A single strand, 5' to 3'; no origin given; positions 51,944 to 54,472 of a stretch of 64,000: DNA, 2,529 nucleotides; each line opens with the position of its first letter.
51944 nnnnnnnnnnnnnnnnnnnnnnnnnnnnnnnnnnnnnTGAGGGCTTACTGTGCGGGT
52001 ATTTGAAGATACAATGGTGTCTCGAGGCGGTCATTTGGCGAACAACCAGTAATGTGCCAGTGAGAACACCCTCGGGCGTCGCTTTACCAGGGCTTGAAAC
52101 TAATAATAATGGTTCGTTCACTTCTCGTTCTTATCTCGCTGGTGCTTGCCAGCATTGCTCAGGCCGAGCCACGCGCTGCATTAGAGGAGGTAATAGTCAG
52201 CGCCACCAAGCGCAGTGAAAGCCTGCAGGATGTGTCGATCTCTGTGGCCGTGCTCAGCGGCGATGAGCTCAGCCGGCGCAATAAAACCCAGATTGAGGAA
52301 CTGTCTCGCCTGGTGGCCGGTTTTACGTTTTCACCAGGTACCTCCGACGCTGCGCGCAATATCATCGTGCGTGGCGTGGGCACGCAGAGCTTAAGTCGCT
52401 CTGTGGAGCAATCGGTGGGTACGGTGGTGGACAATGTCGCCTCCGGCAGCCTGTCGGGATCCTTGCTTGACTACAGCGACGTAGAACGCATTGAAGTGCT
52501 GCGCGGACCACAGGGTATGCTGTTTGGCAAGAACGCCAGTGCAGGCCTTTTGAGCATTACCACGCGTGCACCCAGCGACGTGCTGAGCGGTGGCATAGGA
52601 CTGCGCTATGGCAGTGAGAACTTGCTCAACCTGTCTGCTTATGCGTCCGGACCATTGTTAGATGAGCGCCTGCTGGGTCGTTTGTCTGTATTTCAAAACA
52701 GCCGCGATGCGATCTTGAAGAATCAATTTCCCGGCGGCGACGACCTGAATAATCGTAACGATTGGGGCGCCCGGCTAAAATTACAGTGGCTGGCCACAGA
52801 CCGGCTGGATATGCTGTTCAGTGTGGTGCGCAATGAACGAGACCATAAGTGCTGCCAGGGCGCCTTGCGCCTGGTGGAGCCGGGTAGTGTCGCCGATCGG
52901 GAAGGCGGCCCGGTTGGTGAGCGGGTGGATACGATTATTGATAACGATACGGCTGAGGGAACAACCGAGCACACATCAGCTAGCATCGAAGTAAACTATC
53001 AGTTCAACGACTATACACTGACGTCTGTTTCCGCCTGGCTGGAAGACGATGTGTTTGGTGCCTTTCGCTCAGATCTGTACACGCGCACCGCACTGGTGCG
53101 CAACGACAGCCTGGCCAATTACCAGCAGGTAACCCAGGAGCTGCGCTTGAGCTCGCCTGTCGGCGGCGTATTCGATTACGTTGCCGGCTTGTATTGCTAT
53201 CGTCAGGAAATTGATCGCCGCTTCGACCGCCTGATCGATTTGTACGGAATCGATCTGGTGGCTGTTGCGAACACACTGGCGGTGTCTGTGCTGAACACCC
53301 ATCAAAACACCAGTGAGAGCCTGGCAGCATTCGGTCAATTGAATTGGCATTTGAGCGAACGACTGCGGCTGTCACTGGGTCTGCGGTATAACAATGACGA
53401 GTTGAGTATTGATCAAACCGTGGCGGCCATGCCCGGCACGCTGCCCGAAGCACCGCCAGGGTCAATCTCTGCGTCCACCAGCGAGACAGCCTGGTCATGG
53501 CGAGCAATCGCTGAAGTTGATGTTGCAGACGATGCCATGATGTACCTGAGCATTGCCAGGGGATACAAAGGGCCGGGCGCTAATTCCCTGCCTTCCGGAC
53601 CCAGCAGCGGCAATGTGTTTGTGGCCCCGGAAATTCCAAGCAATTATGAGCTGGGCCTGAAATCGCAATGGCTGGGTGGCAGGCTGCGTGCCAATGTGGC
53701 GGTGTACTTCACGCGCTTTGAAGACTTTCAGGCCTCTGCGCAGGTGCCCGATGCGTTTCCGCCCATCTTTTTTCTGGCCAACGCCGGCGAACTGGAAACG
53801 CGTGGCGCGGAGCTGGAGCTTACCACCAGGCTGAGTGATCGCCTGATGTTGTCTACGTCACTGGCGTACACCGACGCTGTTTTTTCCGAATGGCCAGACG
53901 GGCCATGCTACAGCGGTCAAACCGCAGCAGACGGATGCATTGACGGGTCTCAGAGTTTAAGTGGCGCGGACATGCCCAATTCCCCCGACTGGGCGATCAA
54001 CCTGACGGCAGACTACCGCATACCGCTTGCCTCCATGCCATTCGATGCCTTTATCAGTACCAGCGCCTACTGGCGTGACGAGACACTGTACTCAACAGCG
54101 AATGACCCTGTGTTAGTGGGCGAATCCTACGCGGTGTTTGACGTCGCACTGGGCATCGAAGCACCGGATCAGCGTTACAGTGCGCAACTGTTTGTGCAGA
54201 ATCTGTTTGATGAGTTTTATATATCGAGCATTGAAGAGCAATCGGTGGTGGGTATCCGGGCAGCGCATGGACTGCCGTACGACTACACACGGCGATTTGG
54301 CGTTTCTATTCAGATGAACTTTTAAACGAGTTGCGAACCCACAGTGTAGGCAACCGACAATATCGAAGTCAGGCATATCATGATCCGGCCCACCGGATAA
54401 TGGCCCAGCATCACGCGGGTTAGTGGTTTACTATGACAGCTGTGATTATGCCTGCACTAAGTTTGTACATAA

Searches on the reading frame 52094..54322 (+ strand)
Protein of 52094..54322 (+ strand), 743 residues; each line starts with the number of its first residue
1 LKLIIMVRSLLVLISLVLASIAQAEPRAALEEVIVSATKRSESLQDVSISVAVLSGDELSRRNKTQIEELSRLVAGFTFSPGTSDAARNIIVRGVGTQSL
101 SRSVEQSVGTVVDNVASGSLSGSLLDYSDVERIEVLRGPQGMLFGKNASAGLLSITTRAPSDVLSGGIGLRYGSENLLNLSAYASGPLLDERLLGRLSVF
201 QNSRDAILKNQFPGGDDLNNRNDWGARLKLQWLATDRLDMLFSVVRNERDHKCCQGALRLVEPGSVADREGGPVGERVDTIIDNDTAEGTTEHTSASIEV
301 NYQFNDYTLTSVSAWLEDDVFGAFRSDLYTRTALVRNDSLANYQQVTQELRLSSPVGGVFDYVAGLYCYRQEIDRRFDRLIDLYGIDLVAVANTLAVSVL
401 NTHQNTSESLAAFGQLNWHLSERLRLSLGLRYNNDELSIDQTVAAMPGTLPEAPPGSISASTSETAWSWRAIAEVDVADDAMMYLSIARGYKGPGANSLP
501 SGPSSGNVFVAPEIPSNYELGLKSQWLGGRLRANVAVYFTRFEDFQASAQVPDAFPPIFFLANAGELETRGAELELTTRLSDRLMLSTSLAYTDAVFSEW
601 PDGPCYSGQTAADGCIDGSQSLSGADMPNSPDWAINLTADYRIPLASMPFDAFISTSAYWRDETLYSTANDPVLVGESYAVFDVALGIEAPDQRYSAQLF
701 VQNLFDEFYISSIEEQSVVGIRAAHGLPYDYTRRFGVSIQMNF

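Call 10: search_protein_families(library=pfam, proteins=[window:52094-54322:+], max_evalue=0.001)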
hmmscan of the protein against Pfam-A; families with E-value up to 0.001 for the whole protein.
window:52094-54322:+ (743 aa): 3 families
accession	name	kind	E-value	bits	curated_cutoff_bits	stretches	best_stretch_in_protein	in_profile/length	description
PF00593.30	TonB_dep_Rec_b-barrel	-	2.3e-45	156.7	27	1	283-704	50-436/436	TonB dependent receptor-like, beta-barrel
PF07715.20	Plug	-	1.8e-17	64.2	23.9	1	44-151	2-106/107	TonB-dependent Receptor Plug Domain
PF14905.12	OMP_b-brl_3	-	0.0004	20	27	0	504-594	207-296/408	Outer membrane protein beta-barrel family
